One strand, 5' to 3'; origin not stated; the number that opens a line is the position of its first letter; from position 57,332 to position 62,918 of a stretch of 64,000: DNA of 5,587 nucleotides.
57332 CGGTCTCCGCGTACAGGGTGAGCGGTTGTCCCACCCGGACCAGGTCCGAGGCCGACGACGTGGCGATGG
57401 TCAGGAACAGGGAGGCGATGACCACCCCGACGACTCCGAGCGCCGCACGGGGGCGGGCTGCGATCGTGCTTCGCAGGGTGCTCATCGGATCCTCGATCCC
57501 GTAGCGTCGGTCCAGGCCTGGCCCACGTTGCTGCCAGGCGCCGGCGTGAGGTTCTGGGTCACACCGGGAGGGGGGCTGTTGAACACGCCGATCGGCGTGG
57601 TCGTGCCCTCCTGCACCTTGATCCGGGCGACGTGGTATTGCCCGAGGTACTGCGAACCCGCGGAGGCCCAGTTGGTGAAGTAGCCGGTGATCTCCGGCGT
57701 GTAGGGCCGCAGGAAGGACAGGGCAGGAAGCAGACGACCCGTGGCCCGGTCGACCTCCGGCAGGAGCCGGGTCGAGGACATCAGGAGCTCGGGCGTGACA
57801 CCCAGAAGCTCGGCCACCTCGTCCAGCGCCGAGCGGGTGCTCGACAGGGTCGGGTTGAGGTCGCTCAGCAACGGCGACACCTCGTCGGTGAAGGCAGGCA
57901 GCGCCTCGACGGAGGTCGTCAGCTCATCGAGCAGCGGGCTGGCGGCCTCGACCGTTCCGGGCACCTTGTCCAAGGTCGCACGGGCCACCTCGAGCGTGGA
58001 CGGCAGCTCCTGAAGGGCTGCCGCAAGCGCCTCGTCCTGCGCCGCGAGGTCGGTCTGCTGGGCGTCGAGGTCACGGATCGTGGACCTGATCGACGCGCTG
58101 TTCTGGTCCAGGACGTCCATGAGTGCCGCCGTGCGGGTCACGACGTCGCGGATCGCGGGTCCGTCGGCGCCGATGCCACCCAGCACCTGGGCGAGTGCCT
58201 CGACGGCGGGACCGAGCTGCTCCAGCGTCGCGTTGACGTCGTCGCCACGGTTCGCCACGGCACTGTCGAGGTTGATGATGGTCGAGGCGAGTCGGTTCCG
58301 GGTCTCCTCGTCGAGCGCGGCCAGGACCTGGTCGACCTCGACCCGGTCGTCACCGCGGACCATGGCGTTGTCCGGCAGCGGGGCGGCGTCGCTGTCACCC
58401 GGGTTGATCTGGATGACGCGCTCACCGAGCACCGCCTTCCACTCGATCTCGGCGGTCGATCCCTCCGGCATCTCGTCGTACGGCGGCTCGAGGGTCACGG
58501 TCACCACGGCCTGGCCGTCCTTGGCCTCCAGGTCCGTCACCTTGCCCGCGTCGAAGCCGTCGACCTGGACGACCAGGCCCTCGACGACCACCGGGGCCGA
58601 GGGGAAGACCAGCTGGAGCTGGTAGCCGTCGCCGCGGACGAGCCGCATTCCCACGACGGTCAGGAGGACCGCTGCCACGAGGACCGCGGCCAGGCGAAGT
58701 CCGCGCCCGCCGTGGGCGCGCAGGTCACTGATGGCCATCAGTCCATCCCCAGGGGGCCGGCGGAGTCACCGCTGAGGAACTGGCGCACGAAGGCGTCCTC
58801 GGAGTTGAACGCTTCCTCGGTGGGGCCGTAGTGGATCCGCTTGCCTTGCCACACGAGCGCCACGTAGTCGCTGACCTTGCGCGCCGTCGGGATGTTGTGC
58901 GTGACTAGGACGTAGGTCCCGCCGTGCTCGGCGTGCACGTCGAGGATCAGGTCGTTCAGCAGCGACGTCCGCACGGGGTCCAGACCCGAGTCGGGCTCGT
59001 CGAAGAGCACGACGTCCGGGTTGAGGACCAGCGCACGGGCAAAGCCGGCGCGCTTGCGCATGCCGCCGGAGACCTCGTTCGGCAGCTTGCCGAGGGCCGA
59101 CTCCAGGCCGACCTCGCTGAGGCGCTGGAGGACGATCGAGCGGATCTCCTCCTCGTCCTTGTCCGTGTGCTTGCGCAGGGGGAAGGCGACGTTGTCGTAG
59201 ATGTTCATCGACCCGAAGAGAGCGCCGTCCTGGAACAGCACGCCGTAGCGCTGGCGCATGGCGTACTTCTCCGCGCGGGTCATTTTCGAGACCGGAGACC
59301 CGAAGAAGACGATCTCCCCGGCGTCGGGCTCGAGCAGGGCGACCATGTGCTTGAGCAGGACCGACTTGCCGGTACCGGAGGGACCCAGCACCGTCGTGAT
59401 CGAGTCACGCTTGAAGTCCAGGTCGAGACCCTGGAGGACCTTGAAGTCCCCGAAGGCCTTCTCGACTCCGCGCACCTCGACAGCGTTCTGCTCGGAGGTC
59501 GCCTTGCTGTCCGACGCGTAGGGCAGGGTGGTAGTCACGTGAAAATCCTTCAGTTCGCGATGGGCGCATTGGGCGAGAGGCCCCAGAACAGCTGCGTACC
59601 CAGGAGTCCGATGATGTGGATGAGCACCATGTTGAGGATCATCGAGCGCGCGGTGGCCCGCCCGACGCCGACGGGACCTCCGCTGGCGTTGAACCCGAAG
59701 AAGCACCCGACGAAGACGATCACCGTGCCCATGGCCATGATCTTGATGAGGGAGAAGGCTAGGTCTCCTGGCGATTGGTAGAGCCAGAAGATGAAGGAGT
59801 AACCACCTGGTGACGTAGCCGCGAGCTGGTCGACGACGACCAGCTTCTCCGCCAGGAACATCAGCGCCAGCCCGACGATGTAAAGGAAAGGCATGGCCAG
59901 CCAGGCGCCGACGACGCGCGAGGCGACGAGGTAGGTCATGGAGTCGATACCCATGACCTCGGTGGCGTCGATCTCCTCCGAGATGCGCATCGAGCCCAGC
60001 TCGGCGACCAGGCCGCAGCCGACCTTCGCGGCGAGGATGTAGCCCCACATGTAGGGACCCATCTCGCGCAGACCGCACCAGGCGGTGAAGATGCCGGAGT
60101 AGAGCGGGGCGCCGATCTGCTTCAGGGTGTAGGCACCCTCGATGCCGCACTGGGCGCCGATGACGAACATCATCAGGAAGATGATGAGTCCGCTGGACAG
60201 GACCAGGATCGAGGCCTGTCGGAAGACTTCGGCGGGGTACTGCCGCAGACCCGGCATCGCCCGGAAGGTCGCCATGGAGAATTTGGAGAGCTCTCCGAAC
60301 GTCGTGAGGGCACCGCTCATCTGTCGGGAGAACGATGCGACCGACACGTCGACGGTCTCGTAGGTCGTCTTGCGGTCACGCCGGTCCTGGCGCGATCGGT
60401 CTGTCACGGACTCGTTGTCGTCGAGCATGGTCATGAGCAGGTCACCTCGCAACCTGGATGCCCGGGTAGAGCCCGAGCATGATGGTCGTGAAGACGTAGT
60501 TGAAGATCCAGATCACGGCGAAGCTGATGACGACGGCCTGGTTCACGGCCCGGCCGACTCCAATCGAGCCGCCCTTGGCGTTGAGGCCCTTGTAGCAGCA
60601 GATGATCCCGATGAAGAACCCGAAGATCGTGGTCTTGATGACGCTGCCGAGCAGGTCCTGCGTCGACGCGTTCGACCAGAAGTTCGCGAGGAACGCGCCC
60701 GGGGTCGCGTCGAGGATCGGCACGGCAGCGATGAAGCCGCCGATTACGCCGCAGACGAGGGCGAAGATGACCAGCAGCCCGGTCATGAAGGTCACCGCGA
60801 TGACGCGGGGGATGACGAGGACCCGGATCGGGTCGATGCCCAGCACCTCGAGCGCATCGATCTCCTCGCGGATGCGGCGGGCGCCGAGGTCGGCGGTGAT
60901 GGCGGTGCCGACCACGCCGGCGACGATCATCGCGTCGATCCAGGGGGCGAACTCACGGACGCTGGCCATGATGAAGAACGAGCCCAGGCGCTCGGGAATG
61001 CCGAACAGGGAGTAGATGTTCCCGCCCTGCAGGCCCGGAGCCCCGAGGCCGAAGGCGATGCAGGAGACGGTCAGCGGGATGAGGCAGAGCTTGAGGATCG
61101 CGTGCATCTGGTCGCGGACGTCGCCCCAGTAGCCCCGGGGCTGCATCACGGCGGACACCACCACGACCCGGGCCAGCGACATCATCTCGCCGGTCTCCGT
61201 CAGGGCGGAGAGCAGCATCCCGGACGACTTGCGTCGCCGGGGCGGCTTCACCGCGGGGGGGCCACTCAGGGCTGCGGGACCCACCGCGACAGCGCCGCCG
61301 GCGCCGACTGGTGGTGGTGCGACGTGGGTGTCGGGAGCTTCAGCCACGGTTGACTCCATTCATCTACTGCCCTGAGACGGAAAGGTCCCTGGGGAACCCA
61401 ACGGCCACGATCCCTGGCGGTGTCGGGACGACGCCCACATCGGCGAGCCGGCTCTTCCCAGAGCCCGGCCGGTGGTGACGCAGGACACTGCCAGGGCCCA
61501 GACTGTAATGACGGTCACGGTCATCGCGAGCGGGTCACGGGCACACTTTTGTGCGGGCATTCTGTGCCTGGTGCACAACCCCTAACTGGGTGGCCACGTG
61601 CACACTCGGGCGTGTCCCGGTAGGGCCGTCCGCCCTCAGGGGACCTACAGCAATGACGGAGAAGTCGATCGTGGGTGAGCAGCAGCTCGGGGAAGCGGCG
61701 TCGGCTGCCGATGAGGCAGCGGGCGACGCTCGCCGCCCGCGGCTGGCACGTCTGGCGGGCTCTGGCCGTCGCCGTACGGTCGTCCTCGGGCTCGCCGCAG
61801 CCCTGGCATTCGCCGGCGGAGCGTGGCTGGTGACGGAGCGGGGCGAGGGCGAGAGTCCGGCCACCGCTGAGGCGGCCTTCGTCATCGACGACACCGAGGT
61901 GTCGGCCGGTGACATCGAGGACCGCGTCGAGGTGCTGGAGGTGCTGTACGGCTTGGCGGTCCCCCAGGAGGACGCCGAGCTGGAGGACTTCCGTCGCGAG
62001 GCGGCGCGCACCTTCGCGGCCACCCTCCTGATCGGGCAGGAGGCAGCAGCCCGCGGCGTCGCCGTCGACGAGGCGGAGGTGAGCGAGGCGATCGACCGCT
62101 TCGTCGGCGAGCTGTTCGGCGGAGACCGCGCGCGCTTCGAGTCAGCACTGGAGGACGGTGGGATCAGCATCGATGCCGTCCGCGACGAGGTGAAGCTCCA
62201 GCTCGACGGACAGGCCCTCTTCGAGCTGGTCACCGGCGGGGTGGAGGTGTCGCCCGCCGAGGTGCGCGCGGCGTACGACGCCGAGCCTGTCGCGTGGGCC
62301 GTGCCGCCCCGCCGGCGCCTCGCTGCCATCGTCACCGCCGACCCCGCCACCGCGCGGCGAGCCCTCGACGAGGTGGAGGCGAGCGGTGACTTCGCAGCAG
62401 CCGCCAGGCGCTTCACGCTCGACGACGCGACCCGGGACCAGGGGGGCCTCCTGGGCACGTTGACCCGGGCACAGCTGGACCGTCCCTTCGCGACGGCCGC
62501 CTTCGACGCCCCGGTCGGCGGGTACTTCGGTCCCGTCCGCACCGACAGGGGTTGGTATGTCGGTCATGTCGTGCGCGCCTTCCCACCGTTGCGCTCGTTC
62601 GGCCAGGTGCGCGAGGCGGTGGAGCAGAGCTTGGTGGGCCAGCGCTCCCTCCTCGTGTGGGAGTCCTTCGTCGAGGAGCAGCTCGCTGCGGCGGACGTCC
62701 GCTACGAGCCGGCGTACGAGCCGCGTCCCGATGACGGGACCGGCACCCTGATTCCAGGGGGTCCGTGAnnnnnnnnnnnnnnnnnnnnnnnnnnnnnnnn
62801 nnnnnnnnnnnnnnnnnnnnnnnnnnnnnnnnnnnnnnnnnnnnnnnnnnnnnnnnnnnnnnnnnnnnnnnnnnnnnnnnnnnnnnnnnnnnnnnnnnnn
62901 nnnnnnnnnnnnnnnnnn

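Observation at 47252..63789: Island-borne Mce transporter with its own RND/MMPL protein, two foldases and a second degenerate ATPase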

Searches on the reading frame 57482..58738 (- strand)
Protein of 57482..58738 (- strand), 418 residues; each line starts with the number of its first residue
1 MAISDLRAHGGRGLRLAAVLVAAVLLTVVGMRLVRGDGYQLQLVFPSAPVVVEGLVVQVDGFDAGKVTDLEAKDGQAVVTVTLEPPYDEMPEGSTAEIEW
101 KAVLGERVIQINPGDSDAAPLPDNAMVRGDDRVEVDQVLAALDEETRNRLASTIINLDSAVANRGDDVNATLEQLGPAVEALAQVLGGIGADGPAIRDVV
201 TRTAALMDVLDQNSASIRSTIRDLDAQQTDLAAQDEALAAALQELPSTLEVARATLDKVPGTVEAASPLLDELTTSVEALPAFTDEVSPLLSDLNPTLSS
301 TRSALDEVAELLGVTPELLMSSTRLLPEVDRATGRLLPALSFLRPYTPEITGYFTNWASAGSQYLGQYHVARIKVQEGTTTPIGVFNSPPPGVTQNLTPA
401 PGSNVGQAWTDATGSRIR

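Call 3: search_protein_families(library=pfam, proteins=[window:57482-58738:-], max_evalue=0.01)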
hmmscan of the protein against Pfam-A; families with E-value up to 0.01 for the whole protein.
window:57482-58738:- (418 aa): 4 families
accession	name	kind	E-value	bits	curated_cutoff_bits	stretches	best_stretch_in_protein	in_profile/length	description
PF02470.25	MlaD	-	6.8e-10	39.5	25.1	1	38-114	2-81/81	MlaD protein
PF11887.13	Mce4_CUP1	-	3.6e-05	23.9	32.6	1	149-257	40-141/222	Cholesterol uptake porter CUP1 of Mce4, putative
PF11932.13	DUF3450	-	0.0021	17.9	32.6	1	183-279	15-111/241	Protein of unknown function (DUF3450)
PF06103.16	DUF948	-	0.0048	17.5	37.2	0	238-310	17-86/89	Bacterial protein of unknown function (DUF948)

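Call 9: search_protein_families(library=ncbifam, proteins=[window:57482-58738:-], max_evalue=0.1)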
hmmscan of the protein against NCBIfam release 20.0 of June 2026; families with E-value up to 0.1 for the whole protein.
window:57482-58738:- (418 aa): 11 families
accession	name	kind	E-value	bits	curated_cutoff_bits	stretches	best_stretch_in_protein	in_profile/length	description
TIGR00996.1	Mtu_fam_mce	paralog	5.7e-27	94.6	140.5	1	16-276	10-270/291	MCE family protein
TIGR04430.1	OM_asym_MlaD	equivalog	7.4e-10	38.8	135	1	17-128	16-129/146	outer membrane lipid asymmetry maintenance protein MlaD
NF002572.0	PRK02224.1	equivalog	0.0012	17.2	1087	1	143-313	270-443/888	DNA double-strand break repair ATPase Rad50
TIGR02168.1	SMC_prok_B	equivalog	0.0015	16.4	567.35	1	169-308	350-489/1181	chromosome segregation protein SMC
NF041035.1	Rad50_Halo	equivalog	0.0016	16.9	1000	1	139-311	288-448/883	DNA double-strand break repair ATPase Rad50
NF045487.1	ASRP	equivalog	0.016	13.8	300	1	207-308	111-261/593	archaea-specific SMC-related protein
NF047515.1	SpiroCoCo_C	equivalog_domain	0.017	14.3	125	1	211-295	3-86/313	SpiroCoCo family coiled-coil protein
NF008070.2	PRK10807.1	equivalog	0.029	13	525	0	210-296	434-521/542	intermembrane transport protein PqiB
NF033914.0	antiphage_ZorA_1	subfamily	0.041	12.2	190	1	138-299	393-556/619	anti-phage ZorAB system protein ZorA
TIGR04527.1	mycoplas_twoTM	subfamily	0.045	13.4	125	0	201-311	54-169/248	MG_279/MG_280 family protein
NF043058.1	T4SS_LegC2C7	subfamily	0.083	11.8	350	0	157-277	102-222/348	LegC2/C7 family Dot/Icm T4SS effector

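Call 65: search_solved_structures(query=window:57482-58738:-, max_evalue=0.001)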
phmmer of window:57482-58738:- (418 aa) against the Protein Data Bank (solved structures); distinct sequences matched with E-value up to 0.001: 4.
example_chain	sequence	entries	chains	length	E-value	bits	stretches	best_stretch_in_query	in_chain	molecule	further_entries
8fed_D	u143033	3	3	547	5.5e-08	35.5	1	17-277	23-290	Virulence factor mce family protein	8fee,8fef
8fed_B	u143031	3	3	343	5.5e-07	32.2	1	22-204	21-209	Virulence factor Mce family protein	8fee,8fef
8fed_F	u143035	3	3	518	2.3e-05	26.9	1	16-260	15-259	Mce-family protein mce1f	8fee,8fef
7ch8_A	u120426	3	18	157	4.3e-05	26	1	11-127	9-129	MlaD domain-containing protein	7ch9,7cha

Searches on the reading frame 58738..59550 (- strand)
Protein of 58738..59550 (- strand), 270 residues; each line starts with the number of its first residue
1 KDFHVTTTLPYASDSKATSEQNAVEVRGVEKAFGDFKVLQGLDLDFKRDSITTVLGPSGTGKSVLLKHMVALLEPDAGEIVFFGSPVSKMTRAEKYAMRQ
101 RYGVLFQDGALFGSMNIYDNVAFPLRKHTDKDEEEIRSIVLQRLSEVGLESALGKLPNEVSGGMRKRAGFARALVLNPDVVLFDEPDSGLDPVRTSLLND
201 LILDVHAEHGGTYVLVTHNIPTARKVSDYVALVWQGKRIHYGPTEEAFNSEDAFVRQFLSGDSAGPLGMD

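Call 9: search_protein_families(library=ncbifam, proteins=[window:58738-59550:-], max_evalue=0.1)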
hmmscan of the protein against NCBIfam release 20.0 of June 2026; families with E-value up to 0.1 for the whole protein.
window:58738-59550:- (270 aa): 189 families (the best 25 are shown)
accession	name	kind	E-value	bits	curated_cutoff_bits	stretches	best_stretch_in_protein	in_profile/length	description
NF008809.0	PRK11831.1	equivalog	8.9e-64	215.4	441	1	19-267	4-252/270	phospholipid ABC transporter ATP-binding protein MlaF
TIGR00972.1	3a0107s01c2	equivalog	6e-49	166.6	343.2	1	24-261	2-245/248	phosphate ABC transporter ATP-binding protein PstB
TIGR01186.1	proV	subfamily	6.4e-43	147.2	326.6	1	34-261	4-232/363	betaine/proline/choline family ABC transporter ATP-binding protein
TIGR00968.1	3a0106s01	subfamily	1e-42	146.3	342.75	1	25-260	2-232/237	sulfate ABC transporter ATP-binding protein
TIGR03265.1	PhnT2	equivalog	5.2e-42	144.3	457.7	1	22-259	3-235/353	putative 2-aminoethylphosphonate ABC transporter ATP-binding protein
NF043075.1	MMSYN1_0197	equivalog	5.8e-42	143.9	550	1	23-259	2-233/341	spermidine/putrescine ABC transporter ATP-binding protein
NF007027.0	PRK09493.1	equivalog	1.3e-41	142.5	379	1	24-249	2-225/240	glutamine ABC transporter ATP-binding protein GlnQ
TIGR02673.1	FtsE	equivalog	6.5e-41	140.3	264.85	1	24-228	2-205/214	cell division ATP-binding protein FtsE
NF040933.2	ABC_arch_GlcV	equivalog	5.5e-40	137.3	450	1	24-253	3-235/357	glucose ABC transporter ATP-binding protein GlcV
TIGR04521.1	ECF_ATPase_2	equivalog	2.5e-39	135.1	330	1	36-254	18-239/279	energy-coupling factor transporter ATPase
NF006987.0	PRK09452.1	equivalog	7.2e-39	133.5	482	1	15-259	9-248/378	spermidine/putrescine ABC transporter ATP-binding protein PotA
NF010860.0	PRK14267.1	equivalog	9.8e-39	133.5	412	1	21-261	2-250/253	phosphate ABC transporter ATP-binding protein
NF008513.0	PRK11432.1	equivalog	1.3e-38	132.8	496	1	19-259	2-237/351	ferric ABC transporter ATP-binding protein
NF040840.2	tungstate_WtpC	equivalog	1.4e-38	133.1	440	1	24-259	2-231/347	tungstate ABC transporter ATP-binding protein WtpC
TIGR02211.1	LolD_lipo_ex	equivalog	3.1e-38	131.5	307.75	1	35-230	17-212/221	lipoprotein-releasing ABC transporter ATP-binding protein LolD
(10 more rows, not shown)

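Call 105: search_solved_structures(query=window:58738-59538:-, max_evalue=1e-40)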
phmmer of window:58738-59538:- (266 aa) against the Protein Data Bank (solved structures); distinct sequences matched with E-value up to 1e-40: 11.
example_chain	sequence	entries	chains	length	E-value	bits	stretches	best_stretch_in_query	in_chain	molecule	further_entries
8fed_G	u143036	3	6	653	3e-78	266.1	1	20-265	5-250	ABC transporter, ATP-binding protein,Green fluorescent protein chimera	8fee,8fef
6z5u_K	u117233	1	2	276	2.3e-57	197.7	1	13-263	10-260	ABC transporter ATP-binding protein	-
7d06_B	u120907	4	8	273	2.6e-57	197.6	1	14-263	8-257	ABC transporter ATP-binding protein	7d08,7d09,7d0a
6xbd_I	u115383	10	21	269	2.6e-55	191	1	16-263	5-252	Phospholipid transport system ATP-binding protein MlaF | Organic solvent ABC transporter ATP-binding protein | Toluene tolerance protein Ttg2A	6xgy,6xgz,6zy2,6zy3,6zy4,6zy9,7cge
7ch8_I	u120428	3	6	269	5.4e-55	190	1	14-263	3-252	Probable ATP-binding component of ABC transporter | Probable ATP-binding component of ABC transporter,P.aeruginosa Mla F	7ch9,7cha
7cgn_B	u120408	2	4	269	6.9e-55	189.6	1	16-263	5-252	Phospholipid ABC transporter ATP-binding protein MlaF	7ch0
8wd9_D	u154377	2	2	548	1.4e-51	178.8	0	22-258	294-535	Probable dipeptide-transport ATP-binding protein ABC transporter DppD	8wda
8wdb_D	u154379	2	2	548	9.5e-51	176.1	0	22-258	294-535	Probable dipeptide-transport ATP-binding protein ABC transporter DppD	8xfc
6ic4_I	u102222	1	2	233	1.3e-48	169.1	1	20-257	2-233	ABC transporter ATP-binding protein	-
8j5q_D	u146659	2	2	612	4.2e-44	154.3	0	26-255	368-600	Uncharacterized ABC transporter ATP-binding protein Rv1281c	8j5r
8j5s_D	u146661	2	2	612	3.1e-43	151.4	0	26-255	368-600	Uncharacterized ABC transporter ATP-binding protein Rv1281c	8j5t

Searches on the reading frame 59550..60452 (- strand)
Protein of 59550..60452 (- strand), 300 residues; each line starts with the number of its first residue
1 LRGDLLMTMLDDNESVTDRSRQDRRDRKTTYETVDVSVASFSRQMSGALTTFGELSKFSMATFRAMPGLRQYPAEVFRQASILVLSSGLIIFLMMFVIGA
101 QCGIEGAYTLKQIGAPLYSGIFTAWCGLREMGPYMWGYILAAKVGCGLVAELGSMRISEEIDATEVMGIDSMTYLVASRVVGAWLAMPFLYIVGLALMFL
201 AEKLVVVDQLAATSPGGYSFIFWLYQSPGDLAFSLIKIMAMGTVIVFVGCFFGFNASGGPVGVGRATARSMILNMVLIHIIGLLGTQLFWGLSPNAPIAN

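Call 3: search_protein_families(library=pfam, proteins=[window:59550-60452:-], max_evalue=0.01)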
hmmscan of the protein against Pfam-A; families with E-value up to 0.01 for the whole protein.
window:59550-60452:- (300 aa): 1 family
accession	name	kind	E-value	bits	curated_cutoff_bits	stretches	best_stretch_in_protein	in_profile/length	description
PF02405.21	MlaE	-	2e-54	184.8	22.5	1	77-287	2-211/212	Permease MlaE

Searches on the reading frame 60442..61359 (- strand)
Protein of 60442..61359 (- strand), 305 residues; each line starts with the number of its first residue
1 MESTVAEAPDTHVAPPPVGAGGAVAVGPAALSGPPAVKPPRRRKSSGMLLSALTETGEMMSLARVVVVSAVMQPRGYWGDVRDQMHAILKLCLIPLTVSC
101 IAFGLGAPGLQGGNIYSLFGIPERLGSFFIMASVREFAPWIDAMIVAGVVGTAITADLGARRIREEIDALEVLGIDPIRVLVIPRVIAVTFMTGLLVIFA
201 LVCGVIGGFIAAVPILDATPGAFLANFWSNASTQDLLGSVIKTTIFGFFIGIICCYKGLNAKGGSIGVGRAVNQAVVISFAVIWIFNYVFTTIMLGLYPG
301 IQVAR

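Call 3: search_protein_families(library=pfam, proteins=[window:60442-61359:-], max_evalue=0.01)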
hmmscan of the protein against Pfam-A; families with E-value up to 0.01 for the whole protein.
window:60442-61359:- (305 aa): 1 family
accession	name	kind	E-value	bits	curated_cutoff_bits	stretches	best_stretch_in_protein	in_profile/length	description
PF02405.21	MlaE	-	8.6e-62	208.9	22.5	1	83-292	3-211/212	Permease MlaE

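Call 9: search_protein_families(library=ncbifam, proteins=[window:60442-61359:-], max_evalue=0.1)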
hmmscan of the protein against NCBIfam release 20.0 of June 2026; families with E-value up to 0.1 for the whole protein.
window:60442-61359:- (305 aa): 2 families
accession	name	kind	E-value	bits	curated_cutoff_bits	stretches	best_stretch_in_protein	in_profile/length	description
TIGR00056.1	TIGR00056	subfamily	1.7e-47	162.3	212.2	1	106-295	68-257/260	MlaE family lipid ABC transporter permease subunit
NF033619.1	perm_MlaE_1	exception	1.6e-37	129.5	315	1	51-295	9-252/253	lipid asymmetry maintenance ABC transporter permease subunit MlaE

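Call 104: search_solved_structures(query=window:60442-61359:-, max_evalue=0.00001)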
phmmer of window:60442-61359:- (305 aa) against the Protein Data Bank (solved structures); distinct sequences matched with E-value up to 0.00001: 6.
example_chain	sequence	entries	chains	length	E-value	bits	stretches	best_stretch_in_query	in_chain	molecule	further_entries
8fed_I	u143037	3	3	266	5.2e-37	131.1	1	115-294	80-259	Conserved hypothetical integral membrane protein Yrbe1a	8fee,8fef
7ch8_G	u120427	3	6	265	1.4e-27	100.1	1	84-296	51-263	Probable permease of ABC transporter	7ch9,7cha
6ic4_G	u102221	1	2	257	4.1e-25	92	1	72-296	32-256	ABC transporter permease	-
6z5u_A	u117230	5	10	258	4.4e-25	91.9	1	72-296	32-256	ABC transporter permease | Intermembrane phospholipid transport system permease protein MlaE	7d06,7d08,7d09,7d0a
6xbd_G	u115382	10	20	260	9.1e-21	77.7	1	84-296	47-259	Phospholipid ABC transporter permease protein MlaE | Uncharacterized protein | Lipid asymmetry maintenance ABC transporter permease subunit MlaE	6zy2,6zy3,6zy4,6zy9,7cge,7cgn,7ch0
8fed_J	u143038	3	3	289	8.4e-18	68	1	109-296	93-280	ABC-transporter integral membrane protein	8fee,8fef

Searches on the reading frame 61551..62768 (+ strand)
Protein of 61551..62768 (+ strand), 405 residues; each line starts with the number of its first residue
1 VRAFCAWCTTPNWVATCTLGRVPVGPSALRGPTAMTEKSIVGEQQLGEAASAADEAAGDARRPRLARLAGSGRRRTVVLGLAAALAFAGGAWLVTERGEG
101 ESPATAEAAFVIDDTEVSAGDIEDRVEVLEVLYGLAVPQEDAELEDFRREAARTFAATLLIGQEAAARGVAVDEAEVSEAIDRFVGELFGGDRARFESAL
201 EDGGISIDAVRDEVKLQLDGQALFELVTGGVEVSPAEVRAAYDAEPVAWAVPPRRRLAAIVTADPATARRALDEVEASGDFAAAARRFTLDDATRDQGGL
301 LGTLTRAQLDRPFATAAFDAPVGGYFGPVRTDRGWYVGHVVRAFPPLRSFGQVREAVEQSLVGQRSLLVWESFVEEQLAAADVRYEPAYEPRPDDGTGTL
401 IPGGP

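Call 4: search_protein_families(library=pfam, proteins=[window:61551-62768:+], max_evalue=0.01)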
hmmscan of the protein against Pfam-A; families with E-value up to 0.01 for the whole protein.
window:61551-62768:+ (405 aa): 5 families
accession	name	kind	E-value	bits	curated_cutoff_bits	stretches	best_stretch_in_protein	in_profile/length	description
PF13145.12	Rotamase_2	-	1.5e-12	48.8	27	1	233-354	1-120/121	PPIC-type PPIASE domain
PF00639.27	Rotamase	-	1.1e-10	42.7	21.7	1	267-337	21-92/97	PPIC-type PPIASE domain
PF13616.12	Rotamase_3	-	5.9e-10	40.1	22.5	1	271-338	43-110/116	PPIC-type PPIASE domain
PF13624.11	SurA_N_3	-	6.7e-07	29.7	27.2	1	77-218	16-156/162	SurA-like N-terminal domain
PF13623.11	SurA_N_2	-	0.0005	20.4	28.5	1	81-182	17-120/145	SurA-like N-terminal domain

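Call 9: search_protein_families(library=ncbifam, proteins=[window:61551-62768:+], max_evalue=0.1)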
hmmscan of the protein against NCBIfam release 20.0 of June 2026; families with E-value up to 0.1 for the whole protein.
window:61551-62768:+ (405 aa): 11 families
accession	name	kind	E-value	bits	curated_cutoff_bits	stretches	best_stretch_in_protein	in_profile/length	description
NF000809.0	PRK00059.1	equivalog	1.4e-15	57.6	303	1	142-380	80-325/336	peptidylprolyl isomerase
NF003356.0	PRK04405.1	subfamily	6.9e-09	35.2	339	1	169-341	72-234/299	peptidylprolyl isomerase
NF002824.0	PRK02998.1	subfamily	7.5e-09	35.3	360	1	250-365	130-244/283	peptidylprolyl isomerase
NF008054.0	PRK10788.1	equivalog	3.9e-08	32.4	493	1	231-317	247-333/626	peptidylprolyl isomerase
NF002846.0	PRK03095.1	equivalog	3.3e-07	30.1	361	1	195-366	87-244/287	peptidylprolyl isomerase PrsA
TIGR04500.1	PpiC_rel_mature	subfamily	4.5e-05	22.9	180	1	157-361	122-321/340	TIGR04500 family putative peptide maturation system protein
NF002827.0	PRK03002.1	equivalog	0.00058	19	343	1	258-365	140-246/285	peptidylprolyl isomerase PrsA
NF049861.1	SCO2400_fam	subfamily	0.0069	17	55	1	45-107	66-127/136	SCO2400 family protein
NF011969.0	PRK15441.1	equivalog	0.014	15.8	127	1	267-340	17-89/93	peptidylprolyl isomerase PpiC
NF053611.1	YiaD_Gzip_OmpA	equivalog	0.092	12.4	175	0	156-226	38-108/206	YiaD family glycine zipper/OmpA-like lipoprotein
NF008038.0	PRK10770.1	equivalog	0.096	11.4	394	0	278-339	318-379/431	peptidylprolyl isomerase SurA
